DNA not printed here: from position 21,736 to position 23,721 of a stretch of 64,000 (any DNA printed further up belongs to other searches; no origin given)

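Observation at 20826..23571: Two-gene operon: m5C DNA methyltransferase plus a GHKL(MORC-like) ATPase fused to an Rx4H HEPN-type domain, with no recognisable endonuclease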

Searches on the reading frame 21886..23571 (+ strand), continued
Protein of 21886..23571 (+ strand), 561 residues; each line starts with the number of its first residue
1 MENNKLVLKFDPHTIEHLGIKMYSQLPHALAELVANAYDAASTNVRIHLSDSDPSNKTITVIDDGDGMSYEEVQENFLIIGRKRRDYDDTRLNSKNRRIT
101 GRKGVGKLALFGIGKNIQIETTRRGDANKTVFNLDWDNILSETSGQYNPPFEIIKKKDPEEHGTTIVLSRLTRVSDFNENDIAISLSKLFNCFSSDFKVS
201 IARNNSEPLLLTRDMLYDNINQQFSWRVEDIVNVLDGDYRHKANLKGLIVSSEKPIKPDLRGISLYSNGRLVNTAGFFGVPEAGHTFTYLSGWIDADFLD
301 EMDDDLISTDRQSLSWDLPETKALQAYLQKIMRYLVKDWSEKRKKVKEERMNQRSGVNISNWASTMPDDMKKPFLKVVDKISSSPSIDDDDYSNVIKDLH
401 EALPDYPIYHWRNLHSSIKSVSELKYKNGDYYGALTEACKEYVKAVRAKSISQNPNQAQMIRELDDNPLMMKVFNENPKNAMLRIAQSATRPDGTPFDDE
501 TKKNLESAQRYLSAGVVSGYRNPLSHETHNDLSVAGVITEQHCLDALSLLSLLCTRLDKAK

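Call 16: find_related_loci(query=A1, collection=genome_contigs, flank=7000)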
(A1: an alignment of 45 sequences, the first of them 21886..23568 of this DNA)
Query A1 (561 aa) in genome_contigs; peptide patterns used: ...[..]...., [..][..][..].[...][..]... (x = any residue, [..] = any of these).
205 stretches matched a pattern; 162 encode a relative of the query (tblastn E <= 1e-3); the best 80 are kept; 80 distinct loci.
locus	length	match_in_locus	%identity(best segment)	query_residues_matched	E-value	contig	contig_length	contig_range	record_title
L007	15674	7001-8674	90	1-558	0e+0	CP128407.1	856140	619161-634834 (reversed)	Candidatus Saccharibacteria bacterium oral taxon 488 strain 106.1.1 chromosome, complete genome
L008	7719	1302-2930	87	1-543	0e+0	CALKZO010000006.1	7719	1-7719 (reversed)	MAG TPA_asm: uncultured Candidatus Saccharibacteria bacterium isolate ERR589347_bin.44_CONCOCT_v1.1_MAG genome assembly,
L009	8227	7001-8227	89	1-409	0e+0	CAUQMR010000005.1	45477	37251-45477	MAG TPA_asm: uncultured Candidatus Saccharibacteria bacterium isolate ERR9969112_bin.20_MetaWRAP_v1.3_MAG genome assembl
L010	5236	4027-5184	87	1-386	0e+0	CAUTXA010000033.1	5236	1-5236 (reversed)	MAG TPA_asm: uncultured Candidatus Saccharibacteria bacterium isolate SRR9641952_bin.3_MetaWRAP_v1.3_MAG genome assembly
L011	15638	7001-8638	54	5-561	0e+0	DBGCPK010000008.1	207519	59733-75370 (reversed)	MAG TPA_asm: Bacilli bacterium isolate MAG11536 contig8, whole genome shotgun sequence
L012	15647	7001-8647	54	2-561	0e+0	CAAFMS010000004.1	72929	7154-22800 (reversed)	MAG TPA_asm: Clostridia bacterium, isolate HGM11441, WGS project CAAFMS010000000 data, contig: SRS1596872_78_k141_22458,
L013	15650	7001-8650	55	1-561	0e+0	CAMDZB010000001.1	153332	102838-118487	MAG: uncultured Spirochaetaceae bacterium isolate SRR11489791_bin.51_metaWRAP_v1.3_MAG genome assembly, contig: ERZ11466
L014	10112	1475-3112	54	2-559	0e+0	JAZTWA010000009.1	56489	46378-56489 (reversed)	MAG: Candidatus Enterousia sp. isolate T1900045335_YK20190024.MAGScoT_cleanbin_000047 SGB_6593_k141_2815671, whole genom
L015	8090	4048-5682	54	3-558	0e+0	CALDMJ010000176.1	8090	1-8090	MAG TPA_asm: uncultured Clostridia bacterium isolate SRR1747065_bin.101_CONCOCT_v1.1_MAG genome assembly, contig: ERZ808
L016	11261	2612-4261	54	1-561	0e+0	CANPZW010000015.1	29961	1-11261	MAG: uncultured Clostridia bacterium isolate Lapin-001__bin88 genome assembly, contig: Lapin-001__NODE_1836_length_29961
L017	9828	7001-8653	51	1-561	0e+0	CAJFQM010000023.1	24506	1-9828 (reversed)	uncultured Clostridia bacterium isolate Chicken_15_mag_29 genome assembly, contig: MAGpy_11413_15_idba_bin_29_fascaffold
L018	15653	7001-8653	52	1-561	0e+0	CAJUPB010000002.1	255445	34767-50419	MAG TPA_asm: uncultured Christensenellaceae bacterium isolate MGBC164958 genome assembly, contig: MGBC164958.2, whole ge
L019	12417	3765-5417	52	1-561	0e+0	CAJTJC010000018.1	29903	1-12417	MAG TPA_asm: uncultured Christensenella sp. isolate MGBC101977 genome assembly, contig: MGBC101977.18, whole genome shot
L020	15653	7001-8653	52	1-561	0e+0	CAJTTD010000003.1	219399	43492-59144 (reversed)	MAG TPA_asm: uncultured Christensenella sp. isolate MGBC108895 genome assembly, contig: MGBC108895.3, whole genome shotg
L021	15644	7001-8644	54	3-560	2e-179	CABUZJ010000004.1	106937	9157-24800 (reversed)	MAG TPA_asm: uncultured Clostridiales bacterium isolate MGYG-HGUT-04512 genome assembly, contig: GUT_GENOME279814_4, who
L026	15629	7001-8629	46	5-561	3e-159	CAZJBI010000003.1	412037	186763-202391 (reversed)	MAG TPA_asm: uncultured Rhodohalobacter sp. isolate binchicken_co405_143 genome assembly, contig: NODE_12_length_412037_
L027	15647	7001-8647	43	1-560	2e-157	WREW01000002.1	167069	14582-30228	MAG: Alphaproteobacteria bacterium isolate Lab288P4bin16 Ga0123354_10000010, whole genome shotgun sequence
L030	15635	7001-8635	45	4-561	1e-155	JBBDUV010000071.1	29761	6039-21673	MAG: Bacteroidales bacterium isolate LejiaC_44_15 Lejia_C_3554_length_29761_cov_9, whole genome shotgun sequence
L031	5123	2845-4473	44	1-561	1e-157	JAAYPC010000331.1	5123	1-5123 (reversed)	MAG: Fibrobacter sp. isolate AS22ysBPME_152 194398_AS22, whole genome shotgun sequence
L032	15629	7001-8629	44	1-561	4e-155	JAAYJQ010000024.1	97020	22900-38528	MAG: Bacteroidales bacterium isolate AS10tlH2TH_304 102136_AS10, whole genome shotgun sequence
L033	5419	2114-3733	45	5-561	4e-157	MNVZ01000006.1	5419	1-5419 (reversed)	MAG: Candidatus Pacearchaeota archaeon CG1_02_39_14 cg1_0.2_scaffold_16606_c, whole genome shotgun sequence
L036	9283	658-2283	44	5-560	6e-153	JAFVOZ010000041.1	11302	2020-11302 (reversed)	Bacterium isolate RGIG5263 Sheep_Colon-1__c336083, whole genome shotgun sequence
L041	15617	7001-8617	46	6-561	4e-151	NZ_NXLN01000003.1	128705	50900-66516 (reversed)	Helicobacter sp. MIT 01-3238 H_sp._Monkey_taxa_3_01-3238_3_12870526.9989, whole genome shotgun sequence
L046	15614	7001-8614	42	1-558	4e-147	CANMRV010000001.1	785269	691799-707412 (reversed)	uncultured Flavobacteriaceae bacterium isolate 2-612-J.fasta genome assembly, contig: NODE_1, whole genome shotgun seque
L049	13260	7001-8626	44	1-561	8e-146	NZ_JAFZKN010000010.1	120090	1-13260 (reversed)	MAG: Treponema sp. isolate RGIG7850 Water_buffalos_Reticulum-4__c435918, whole genome shotgun sequence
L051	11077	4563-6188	42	2-561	9e-144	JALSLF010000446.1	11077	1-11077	MAG: Bacteroidales bacterium isolate 355-202_metabat1_scaf2bin.065_VB 355-202_scaffold_4203_c1, whole genome shotgun seq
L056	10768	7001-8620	41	1-560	3e-139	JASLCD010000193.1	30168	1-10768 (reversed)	MAG: Chryseobacterium sp. isolate SHSU_active.final.50 k67_25229348, whole genome shotgun sequence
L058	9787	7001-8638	40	1-560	1e-137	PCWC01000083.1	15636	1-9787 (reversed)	MAG: Parcubacteria group bacterium CG11_big_fil_rev_8_21_14_0_20_39_22 CG11_8_21_14_0.20_scaffold_2223_c, whole genome s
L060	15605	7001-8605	40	4-560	1e-137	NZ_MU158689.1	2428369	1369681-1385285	Sphingobacterium pedocola strain Ka21 scaffold1, whole genome shotgun sequence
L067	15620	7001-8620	41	1-561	7e-136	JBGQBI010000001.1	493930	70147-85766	MAG: Candidatus Methanoperedens sp. isolate OBJ2_061818_130_10 k141_1237182_length_493930_cov_1357.6705, whole genome sh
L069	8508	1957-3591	41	2-561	2e-135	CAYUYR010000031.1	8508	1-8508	MAG TPA_asm: uncultured Planctomycetaceae bacterium isolate SRP141376_co2_344 genome assembly, contig: NODE_15123_length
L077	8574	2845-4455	41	1-558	4e-133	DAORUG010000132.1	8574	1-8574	MAG TPA_asm: Flavobacterium sp. isolate AMR_MDS_5271 NODE_9052_length_8574_cov_5.739054, whole genome shotgun sequence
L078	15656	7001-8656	40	1-561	3e-133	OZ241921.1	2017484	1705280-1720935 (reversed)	MAG: Bdellovibrionales bacterium isolate 862dbce8-506b-4fb4-becf-eb92c4bae3be genome assembly, chromosome: 1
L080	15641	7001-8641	38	1-558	2e-132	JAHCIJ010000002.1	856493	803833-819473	MAG: Anaerolineales bacterium isolate TGS_CHL6 CHL6_2, whole genome shotgun sequence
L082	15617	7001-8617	40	1-561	7e-132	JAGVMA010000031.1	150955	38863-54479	MAG: Bacteroidia bacterium isolate SW_6 c_000000131296, whole genome shotgun sequence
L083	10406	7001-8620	42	1-561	3e-132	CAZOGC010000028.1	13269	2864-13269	MAG TPA_asm: uncultured Flavobacteriaceae bacterium isolate SRP187154_co1_262 genome assembly, contig: NODE_6165_length_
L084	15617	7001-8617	40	1-558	3e-131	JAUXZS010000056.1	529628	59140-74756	MAG: Bacteroidota bacterium isolate C18_maxbin.119 C18_k141_368257, whole genome shotgun sequence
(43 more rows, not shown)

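Call 50: predict_structure(alignment_id=A1)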
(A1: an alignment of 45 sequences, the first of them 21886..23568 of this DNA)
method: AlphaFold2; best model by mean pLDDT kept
length: 561 residues; sequences in the alignment: 45
mean_pLDDT: 77.3   pTM: 0.55
mean pLDDT of the five models: 77.3, 76.3, 74.4, 74.2, 71.5
residues with pLDDT >= 90: 77; 70-90: 340; 50-70: 118; < 50: 26
segments of 3 or more residues with pLDDT < 50: 103-106, 267-271, 301-313
pLDDT, mean of each block of 10 residues (from residue 1): 68 66 71 81 92 89 89 68 56 73 50 80 91 86 85 91 91 82 81 77 93 79 89 86 84 78 51 61 75 69 41 56 82 88 83 71 71 75 72 75 57 81 83 87 91 87 86 77 76 85 86 84 60 74 87 88 75
secondary structure, 60 per line:
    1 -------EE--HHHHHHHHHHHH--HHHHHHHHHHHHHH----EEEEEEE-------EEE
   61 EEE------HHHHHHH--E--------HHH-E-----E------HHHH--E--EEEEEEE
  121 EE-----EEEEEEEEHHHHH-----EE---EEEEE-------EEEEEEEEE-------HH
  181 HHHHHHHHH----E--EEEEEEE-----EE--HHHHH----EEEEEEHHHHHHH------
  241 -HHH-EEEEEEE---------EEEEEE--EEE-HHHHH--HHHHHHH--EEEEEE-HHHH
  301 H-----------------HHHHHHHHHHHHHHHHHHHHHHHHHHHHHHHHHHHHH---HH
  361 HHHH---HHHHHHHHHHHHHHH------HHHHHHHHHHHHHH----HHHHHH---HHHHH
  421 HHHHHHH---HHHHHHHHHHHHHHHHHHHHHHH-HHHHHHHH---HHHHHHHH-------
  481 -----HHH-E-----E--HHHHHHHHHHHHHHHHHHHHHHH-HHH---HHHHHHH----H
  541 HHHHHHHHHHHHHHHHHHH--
elements in order: H12-23 H26-39 E44-50 E58-63 H70-76 H105-108 E114-122 E128-135 H136-140 E151-155 E163-171 H179-189 E197-203 H213-217 E222-227 H228-234 E246-252 E262-267 E270-272 H274-278 H281-287 E290-295 H297-301 H319-355 H359-364 H368-382 H389-402 H407-412 H416-427 H431-453 H455-462 H466-473 H499-521 H529-535 H540-559

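Call 55: fold_search(model_id=the predicted structure, library=pdb)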
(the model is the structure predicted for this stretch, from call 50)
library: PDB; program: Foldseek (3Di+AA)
matches with E <= 10: 875; with E <= 0.001: 516
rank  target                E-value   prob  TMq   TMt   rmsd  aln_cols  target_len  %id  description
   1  6mw7_D                2.1e-10  1.00  0.30  0.32   9.7       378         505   17  Crystal structure of ATPase module of SMCHD1 bound to ATP (released 2019-09-11)
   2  9a6t_B                2.3e-10  1.00  0.30  0.28  19.9       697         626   14  Integrative model of DNAK-HTPG by crosslinking MS and deep learning (released 2024-09-18)
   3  6mw7_A                4.8e-10  1.00  0.29  0.32   9.8       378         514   17  Crystal structure of ATPase module of SMCHD1 bound to ATP (released 2019-09-11)
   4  6d14_B                6.4e-10  1.00  0.32  0.30  11.4       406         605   17  Zebrafish TRAP1 bound to AMPPNP and calcium in the asymmetric closed state (released 2018-04-25)
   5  6mw7_B                6.7e-10  1.00  0.29  0.31  10.4       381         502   15  Crystal structure of ATPase module of SMCHD1 bound to ATP (released 2019-09-11)
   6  1y4s_A                7.0e-10  1.00  0.26  0.30  13.6       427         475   17  Conformation rearrangement of heat shock protein 90 upon ADP binding (released 2005-04-19)
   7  6xg6_B                7.4e-10  1.00  0.32  0.30  11.2       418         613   16  Full-length human mitochondrial Hsp90 (TRAP1) with ADP-BeF3 (released 2020-09-30)
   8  4ipe_B                8.5e-10  1.00  0.32  0.30  11.6       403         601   17  Crystal structure of mitochondrial Hsp90 (TRAP1) with AMPPNP (released 2014-01-22)
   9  5tvw_B                9.0e-10  1.00  0.32  0.31  11.4       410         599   17  Crystal structure of mitochondrial Hsp90 (TRAP1) with ATP in absence of Mg, hemi-hydrolyzed (released 2018-03-14)
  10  5uls_B                9.4e-10  1.00  0.31  0.28   9.1       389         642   17  Structure of GRP94 in the active conformation (released 2017-09-27)
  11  7exp_A                1.2e-09  1.00  0.31  0.31  11.8       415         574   16  Crystal structure of zebrafish TRAP1 with AMPPNP and MitoQ (released 2022-01-05)
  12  6mw7_C                1.2e-09  1.00  0.27  0.29  10.8       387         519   18  Crystal structure of ATPase module of SMCHD1 bound to ATP (released 2019-09-11)
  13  8h77_B                2.5e-09  1.00  0.31  0.29  10.3       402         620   13  Hsp90-AhR-p23-XAP2 complex (released 2023-01-04)
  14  6d14_A                2.6e-09  1.00  0.33  0.32  12.0       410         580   18  Zebrafish TRAP1 bound to AMPPNP and calcium in the asymmetric closed state (released 2018-04-25)
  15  2iop_A                2.9e-09  1.00  0.27  0.24  14.8       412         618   17  Crystal Structure of Full-length HtpG, the Escherichia coli Hsp90, Bound to ADP (released 2006-11-21)
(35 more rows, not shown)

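Call 60: search_protein_families(library=pfam, proteins=[L026:8665-10461:+, L030:8652-10421:+, L077:4479-6257:+, L031:3-1772:+, L032:4042-5928:+, L051:2744-4549:+, L056:5337-6938:+, L056:2354-5341:+, L049:8651-10294:+, L083:8629-9954:+], max_evalue=0.01)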
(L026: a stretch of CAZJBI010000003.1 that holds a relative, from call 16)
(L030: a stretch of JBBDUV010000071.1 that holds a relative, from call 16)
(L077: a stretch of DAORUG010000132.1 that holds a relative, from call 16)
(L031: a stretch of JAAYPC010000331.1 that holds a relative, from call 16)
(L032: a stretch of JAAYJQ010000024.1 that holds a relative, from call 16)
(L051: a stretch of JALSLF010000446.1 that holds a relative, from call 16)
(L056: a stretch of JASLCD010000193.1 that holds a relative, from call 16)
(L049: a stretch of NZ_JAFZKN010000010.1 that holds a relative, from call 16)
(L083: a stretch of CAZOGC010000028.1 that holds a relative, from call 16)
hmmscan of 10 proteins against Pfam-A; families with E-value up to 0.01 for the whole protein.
L026:8665-10461:+ (599 aa): 6 families
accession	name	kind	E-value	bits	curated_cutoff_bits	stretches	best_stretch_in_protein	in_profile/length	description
PF13304.12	AAA_21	-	2.1e-15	58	27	1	48-337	1-304/304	AAA domain, putative AbiEii toxin, Type IV TA system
PF13175.12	AAA_15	-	1.3e-14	55.1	32.1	2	289-336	327-374/374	AAA ATPase domain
PF02463.25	SMC_N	-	2.4e-07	30.9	40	1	32-66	9-44/220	RecF/RecN/SMC N terminal domain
PF13476.12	AAA_23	-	6.3e-07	30.7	27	1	39-194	12-160/201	AAA domain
PF00005.33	ABC_tran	-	0.0022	19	25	0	49-105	14-67/137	ABC transporter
PF13514.12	AAA_27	-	0.0092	16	22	0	47-82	27-65/206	AAA domain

L030:8652-10421:+ (590 aa): 5 families
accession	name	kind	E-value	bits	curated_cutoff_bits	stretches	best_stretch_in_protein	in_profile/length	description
PF13175.12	AAA_15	-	3.5e-19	70.1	32.1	2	144-332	191-374/374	AAA ATPase domain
PF13304.12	AAA_21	-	4.2e-15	57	27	1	46-333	1-304/304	AAA domain, putative AbiEii toxin, Type IV TA system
PF13476.12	AAA_23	-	9.8e-08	33.3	27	1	37-175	12-142/201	AAA domain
PF02463.25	SMC_N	-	3.9e-07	30.2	40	1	31-65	10-45/220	RecF/RecN/SMC N terminal domain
PF00005.33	ABC_tran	-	0.0014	19.7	25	0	46-69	13-36/137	ABC transporter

L077:4479-6257:+ (593 aa): 5 families
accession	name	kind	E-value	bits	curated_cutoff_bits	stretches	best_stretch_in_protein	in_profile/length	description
PF13175.12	AAA_15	-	9.7e-19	68.7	32.1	2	162-331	196-374/374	AAA ATPase domain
PF13304.12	AAA_21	-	1.5e-18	68.4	27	1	46-332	1-304/304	AAA domain, putative AbiEii toxin, Type IV TA system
PF02463.25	SMC_N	-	3.1e-09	37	40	1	23-64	2-44/220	RecF/RecN/SMC N terminal domain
PF13476.12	AAA_23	-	8.2e-05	23.8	27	1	31-210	7-144/201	AAA domain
PF00005.33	ABC_tran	-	0.0023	19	25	0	46-69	13-36/137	ABC transporter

L031:3-1772:+ (590 aa): 2 families
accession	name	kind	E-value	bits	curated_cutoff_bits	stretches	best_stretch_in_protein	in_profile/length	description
PF01555.25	N6_N4_Mtase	-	6e-39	134.7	26.7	1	69-394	1-207/221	DNA methylase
PF01765.24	RRF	-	0.0043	17.3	29.7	1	382-445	69-130/164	Ribosome recycling factor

L032:4042-5928:+ (629 aa): 2 families
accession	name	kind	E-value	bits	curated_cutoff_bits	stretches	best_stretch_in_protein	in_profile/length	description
PF01555.25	N6_N4_Mtase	-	1.2e-38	133.7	26.7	1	108-433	1-207/221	DNA methylase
PF01765.24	RRF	-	0.0047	17.2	29.7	1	421-484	69-130/164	Ribosome recycling factor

L051:2744-4549:+ (602 aa): 8 families
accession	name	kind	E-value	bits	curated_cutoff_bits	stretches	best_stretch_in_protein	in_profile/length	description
PF13175.12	AAA_15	-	3e-28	100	32.1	2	301-348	327-374/374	AAA ATPase domain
PF13304.12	AAA_21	-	1.5e-25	91.3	27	1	52-348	1-303/304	AAA domain, putative AbiEii toxin, Type IV TA system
PF02463.25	SMC_N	-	5.8e-12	46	40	2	29-70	2-44/220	RecF/RecN/SMC N terminal domain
PF13476.12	AAA_23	-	4.6e-09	37.6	27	1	37-252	7-169/201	AAA domain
PF00005.33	ABC_tran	-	6.7e-06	27.2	25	1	52-90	13-51/137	ABC transporter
PF11398.14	DUF2813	-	1.9e-05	24.7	21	0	303-362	284-339/372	Protein of unknown function (DUF2813)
PF13555.12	AAA_29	-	0.00016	21.8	27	1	40-70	12-42/61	P-loop containing region of AAA domain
PF13401.12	AAA_22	-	0.0021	18.8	27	0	52-73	7-28/130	AAA domain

L056:5337-6938:+ (534 aa): 1 family
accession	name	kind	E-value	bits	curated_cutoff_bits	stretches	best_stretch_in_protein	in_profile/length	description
PF19192.6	Response_reg_2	-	1.5e-21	77.7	27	1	16-180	1-175/180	Response receiver domain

L056:2354-5341:+ (996 aa): 4 families
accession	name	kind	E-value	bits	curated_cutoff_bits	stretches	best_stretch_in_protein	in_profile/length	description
PF19191.5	HEF_HK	-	5.4e-28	97.7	24.1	1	778-844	1-67/67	HEF_HK domain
PF13589.12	HATPase_c_3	-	4e-15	56.5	25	1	24-127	5-99/137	Histidine kinase-, DNA gyrase B-, and HSP90-like ATPase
PF02518.31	HATPase_c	-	2.8e-14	53.9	26.4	1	892-987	7-107/111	Histidine kinase-, DNA gyrase B-, and HSP90-like ATPase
PF15079.11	Tsc35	-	0.0069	16.4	27.7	1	165-224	54-113/205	Testis-specific protein 35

L049:8651-10294:+ (548 aa): 6 families
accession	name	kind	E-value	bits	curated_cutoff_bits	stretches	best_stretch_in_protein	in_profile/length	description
PF12102.13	MrcB_N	-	9.3e-29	100.8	25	1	46-174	41-181/183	MrcB-like, N-terminal domain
PF13191.12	AAA_16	-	3.1e-05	25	32.6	1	228-272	25-70/167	AAA ATPase domain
PF20720.3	nSTAND3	-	0.00012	22.3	27.2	1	211-255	1-45/155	Novel STAND NTPase 3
PF07728.20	AAA_5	-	0.00037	20.9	22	1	230-319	2-79/139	AAA domain (dynein-related subfamily)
PF13401.12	AAA_22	-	0.00052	20.8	27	1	226-273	4-49/130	AAA domain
PF13245.12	AAA_19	-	0.0046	17.6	25.1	0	221-257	5-41/134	AAA domain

L083:8629-9954:+ (442 aa): 8 families
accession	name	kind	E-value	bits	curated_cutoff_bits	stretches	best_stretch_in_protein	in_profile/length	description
PF13749.12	HATPase_c_4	-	4.3e-20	72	26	1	275-362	1-89/89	Putative ATP-dependent DNA helicase recG C-terminal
PF04326.19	SLFN_AlbA_2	-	7.9e-15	55.9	25.3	1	3-108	1-117/118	Schlafen, AlbA_2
PF08220.18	HTH_DeoR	-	7.1e-08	32.5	21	1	380-423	1-44/57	DeoR-like helix-turn-helix domain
PF01047.28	MarR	-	0.00012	22.4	24.6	1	377-420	1-44/59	MarR family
PF13412.12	HTH_24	-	0.00027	20.9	21.9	1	377-419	1-43/48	Winged helix-turn-helix DNA-binding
PF22168.2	DIP2311-like_C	-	0.0014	19.3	27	1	384-437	10-61/63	Transcriptional regulator DIP2311-like, C-terminal domain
PF08279.18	HTH_11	-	0.0015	18.8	25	1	380-420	1-42/55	HTH domain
PF20432.4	Xre-like-HTH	-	0.0023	18.6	25.8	1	382-412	12-42/63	Antitoxin Xre-like helix-turn-helix domain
